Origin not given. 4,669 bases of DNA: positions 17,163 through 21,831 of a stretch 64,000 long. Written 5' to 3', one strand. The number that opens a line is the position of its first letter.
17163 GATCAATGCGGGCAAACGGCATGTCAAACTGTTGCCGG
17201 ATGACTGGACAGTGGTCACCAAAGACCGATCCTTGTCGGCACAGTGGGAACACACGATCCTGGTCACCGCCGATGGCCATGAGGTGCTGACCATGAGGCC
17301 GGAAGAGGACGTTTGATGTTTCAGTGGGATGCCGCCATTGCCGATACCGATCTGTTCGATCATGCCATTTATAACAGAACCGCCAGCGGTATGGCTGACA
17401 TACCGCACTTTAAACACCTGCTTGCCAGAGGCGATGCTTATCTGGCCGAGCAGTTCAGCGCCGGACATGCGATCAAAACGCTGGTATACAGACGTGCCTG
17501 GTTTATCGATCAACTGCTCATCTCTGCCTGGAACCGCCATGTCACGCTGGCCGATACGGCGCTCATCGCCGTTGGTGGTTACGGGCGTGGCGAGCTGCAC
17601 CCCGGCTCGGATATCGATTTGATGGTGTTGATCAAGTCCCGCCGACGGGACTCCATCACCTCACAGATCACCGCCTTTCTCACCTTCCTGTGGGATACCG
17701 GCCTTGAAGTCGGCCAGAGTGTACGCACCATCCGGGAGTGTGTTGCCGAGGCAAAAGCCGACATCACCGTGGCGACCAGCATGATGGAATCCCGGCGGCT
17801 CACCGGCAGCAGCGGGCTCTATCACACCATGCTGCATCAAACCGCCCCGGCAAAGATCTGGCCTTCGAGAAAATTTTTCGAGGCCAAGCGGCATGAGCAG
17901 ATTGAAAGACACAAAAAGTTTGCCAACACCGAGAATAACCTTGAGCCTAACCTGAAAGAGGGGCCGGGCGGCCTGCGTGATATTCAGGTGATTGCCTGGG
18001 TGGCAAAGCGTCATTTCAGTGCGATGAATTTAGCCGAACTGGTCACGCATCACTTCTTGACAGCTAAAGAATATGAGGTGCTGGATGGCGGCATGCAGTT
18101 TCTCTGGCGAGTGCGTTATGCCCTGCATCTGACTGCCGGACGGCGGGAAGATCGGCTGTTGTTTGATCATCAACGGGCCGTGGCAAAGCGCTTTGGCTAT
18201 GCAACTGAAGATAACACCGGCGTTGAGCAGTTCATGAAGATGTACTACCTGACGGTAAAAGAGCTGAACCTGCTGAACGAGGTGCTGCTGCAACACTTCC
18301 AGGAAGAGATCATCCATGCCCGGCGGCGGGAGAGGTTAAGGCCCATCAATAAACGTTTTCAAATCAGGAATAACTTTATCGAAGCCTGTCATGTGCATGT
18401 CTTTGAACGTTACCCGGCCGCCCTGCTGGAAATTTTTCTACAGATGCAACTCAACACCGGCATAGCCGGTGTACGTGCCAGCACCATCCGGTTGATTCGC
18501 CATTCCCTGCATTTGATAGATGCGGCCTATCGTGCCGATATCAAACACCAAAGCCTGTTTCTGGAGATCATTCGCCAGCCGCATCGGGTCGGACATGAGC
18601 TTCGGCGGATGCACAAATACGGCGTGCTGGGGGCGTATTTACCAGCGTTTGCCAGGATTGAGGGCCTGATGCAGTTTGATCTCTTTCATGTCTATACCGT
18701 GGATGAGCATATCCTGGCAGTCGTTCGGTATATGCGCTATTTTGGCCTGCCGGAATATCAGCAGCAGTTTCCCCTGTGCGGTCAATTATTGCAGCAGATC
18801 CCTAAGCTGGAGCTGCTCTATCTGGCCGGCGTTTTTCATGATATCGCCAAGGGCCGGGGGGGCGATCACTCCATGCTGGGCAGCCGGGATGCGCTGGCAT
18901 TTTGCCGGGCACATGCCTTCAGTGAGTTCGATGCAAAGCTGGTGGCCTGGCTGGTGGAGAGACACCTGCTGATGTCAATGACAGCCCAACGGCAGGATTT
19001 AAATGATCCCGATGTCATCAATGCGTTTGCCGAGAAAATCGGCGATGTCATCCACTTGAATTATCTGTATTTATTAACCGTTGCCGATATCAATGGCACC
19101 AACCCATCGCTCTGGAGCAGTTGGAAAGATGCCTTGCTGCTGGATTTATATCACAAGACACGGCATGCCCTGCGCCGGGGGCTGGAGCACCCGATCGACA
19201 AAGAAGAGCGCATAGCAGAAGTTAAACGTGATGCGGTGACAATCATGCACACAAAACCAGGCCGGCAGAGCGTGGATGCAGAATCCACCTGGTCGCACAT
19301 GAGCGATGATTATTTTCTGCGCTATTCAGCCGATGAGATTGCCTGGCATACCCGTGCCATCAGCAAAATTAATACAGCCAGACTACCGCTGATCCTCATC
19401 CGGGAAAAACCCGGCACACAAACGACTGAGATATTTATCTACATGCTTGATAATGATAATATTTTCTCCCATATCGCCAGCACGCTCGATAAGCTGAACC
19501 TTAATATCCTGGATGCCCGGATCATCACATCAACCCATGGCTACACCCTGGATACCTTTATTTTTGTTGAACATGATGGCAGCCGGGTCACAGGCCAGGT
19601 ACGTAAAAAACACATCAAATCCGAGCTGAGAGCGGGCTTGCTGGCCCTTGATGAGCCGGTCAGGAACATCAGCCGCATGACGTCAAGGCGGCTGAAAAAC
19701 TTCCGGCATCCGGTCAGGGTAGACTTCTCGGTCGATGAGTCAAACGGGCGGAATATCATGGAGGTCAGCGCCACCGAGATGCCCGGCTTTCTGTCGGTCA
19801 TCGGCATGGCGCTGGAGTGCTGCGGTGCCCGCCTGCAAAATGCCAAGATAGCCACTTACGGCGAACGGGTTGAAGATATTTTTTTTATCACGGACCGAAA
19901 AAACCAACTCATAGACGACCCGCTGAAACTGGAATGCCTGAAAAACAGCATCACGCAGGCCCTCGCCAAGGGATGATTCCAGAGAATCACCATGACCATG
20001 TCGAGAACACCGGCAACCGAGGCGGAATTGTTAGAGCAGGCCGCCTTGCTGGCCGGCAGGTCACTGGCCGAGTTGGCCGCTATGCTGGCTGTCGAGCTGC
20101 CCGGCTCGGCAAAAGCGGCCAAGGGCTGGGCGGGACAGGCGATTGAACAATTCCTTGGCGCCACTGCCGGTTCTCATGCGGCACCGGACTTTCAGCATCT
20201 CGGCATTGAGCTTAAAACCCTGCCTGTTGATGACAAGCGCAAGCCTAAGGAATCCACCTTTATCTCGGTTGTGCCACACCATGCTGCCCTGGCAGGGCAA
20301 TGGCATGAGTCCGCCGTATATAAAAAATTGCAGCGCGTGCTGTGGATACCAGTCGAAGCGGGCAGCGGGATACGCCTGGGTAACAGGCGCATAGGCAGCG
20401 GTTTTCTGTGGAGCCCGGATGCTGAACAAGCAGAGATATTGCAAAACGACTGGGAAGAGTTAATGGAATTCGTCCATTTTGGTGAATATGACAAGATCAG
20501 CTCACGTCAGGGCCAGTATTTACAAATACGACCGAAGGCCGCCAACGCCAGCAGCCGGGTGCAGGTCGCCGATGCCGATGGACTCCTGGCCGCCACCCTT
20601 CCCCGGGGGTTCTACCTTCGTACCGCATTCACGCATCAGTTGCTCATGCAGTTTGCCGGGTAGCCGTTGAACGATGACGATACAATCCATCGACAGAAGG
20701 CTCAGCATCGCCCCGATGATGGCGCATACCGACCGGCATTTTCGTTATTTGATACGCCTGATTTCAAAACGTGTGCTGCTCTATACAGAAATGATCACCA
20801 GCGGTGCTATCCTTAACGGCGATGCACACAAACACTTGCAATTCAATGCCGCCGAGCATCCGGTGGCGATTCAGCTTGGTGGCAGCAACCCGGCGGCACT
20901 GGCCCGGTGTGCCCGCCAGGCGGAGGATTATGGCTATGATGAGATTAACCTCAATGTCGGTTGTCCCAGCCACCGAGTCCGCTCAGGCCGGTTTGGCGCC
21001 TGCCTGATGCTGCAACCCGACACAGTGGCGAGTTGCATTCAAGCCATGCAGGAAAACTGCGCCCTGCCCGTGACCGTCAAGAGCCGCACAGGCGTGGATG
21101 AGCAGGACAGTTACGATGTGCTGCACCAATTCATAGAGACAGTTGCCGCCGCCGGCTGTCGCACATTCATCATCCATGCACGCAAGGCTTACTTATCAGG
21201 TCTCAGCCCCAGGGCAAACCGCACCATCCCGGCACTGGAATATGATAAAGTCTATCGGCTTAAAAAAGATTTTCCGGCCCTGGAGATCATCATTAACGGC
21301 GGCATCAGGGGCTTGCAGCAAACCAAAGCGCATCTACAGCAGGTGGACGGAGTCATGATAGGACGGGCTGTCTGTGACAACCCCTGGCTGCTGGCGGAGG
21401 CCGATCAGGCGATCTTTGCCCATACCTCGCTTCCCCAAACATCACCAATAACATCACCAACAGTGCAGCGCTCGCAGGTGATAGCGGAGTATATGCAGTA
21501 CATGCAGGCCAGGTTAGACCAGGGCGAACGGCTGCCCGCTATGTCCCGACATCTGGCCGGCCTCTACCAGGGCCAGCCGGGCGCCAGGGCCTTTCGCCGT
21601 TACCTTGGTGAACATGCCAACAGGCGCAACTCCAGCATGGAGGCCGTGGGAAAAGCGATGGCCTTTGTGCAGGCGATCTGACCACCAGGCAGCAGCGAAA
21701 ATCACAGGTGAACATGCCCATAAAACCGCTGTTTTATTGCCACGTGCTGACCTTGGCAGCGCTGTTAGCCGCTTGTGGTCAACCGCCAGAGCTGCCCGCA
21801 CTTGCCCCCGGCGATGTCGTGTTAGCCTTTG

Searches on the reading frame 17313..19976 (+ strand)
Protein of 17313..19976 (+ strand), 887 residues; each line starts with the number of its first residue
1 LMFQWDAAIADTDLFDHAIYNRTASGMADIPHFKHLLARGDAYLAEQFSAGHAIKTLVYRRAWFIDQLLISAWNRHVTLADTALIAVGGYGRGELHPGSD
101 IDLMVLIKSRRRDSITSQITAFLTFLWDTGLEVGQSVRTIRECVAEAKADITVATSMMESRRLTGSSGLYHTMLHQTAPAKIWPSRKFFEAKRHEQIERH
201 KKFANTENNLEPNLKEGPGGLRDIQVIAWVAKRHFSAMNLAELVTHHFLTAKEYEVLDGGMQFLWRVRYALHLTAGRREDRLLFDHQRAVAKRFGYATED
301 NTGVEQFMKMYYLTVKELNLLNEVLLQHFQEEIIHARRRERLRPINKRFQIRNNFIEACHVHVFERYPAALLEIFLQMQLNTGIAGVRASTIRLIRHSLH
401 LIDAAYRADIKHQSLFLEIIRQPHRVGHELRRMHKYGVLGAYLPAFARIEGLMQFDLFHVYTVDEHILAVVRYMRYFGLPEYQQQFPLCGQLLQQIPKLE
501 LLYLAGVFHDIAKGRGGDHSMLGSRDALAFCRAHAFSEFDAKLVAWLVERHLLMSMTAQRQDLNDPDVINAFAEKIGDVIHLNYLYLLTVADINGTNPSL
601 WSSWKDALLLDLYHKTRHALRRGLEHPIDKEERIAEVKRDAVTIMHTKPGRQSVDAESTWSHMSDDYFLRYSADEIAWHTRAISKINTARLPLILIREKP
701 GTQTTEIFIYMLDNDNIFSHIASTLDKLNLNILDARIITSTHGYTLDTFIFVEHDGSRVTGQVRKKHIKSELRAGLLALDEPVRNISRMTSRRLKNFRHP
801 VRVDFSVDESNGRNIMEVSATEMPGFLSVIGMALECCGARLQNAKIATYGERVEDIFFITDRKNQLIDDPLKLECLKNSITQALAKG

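Call 52: search_protein_families(library=pfam, proteins=[window:17313-19976:+], max_evalue=0.000001)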
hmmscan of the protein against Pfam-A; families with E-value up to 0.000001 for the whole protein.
window:17313-19976:+ (887 aa): 3 families
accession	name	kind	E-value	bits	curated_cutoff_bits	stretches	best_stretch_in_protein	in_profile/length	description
PF08335.16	GlnD_UR_UTase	-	8.2e-46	156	21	1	187-325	1-140/141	GlnD PII-uridylyltransferase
PF01966.28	HD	-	1.5e-08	35.4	22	1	463-558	1-92/116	HD domain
PF01909.29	NTP_transf_2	-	3.1e-07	31.1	21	0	81-143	14-79/93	Nucleotidyltransferase domain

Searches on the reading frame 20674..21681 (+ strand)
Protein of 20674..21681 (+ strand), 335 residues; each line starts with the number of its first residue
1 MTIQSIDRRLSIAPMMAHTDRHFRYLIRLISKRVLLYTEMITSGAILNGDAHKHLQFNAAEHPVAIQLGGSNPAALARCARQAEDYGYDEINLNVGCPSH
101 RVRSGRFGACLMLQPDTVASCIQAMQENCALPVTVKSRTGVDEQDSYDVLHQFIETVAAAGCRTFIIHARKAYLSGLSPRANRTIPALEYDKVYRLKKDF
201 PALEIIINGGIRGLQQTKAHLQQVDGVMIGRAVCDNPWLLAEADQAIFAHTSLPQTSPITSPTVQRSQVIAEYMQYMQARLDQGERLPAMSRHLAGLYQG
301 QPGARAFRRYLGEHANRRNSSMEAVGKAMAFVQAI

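Call 52: search_protein_families(library=pfam, proteins=[window:20674-21681:+], max_evalue=0.000001)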
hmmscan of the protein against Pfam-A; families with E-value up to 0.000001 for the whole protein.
window:20674-21681:+ (335 aa): 1 family
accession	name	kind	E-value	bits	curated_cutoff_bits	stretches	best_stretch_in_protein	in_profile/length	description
PF01207.24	Dus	-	3.2e-85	286.4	20.4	1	12-320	2-298/311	Dihydrouridine synthase (Dus)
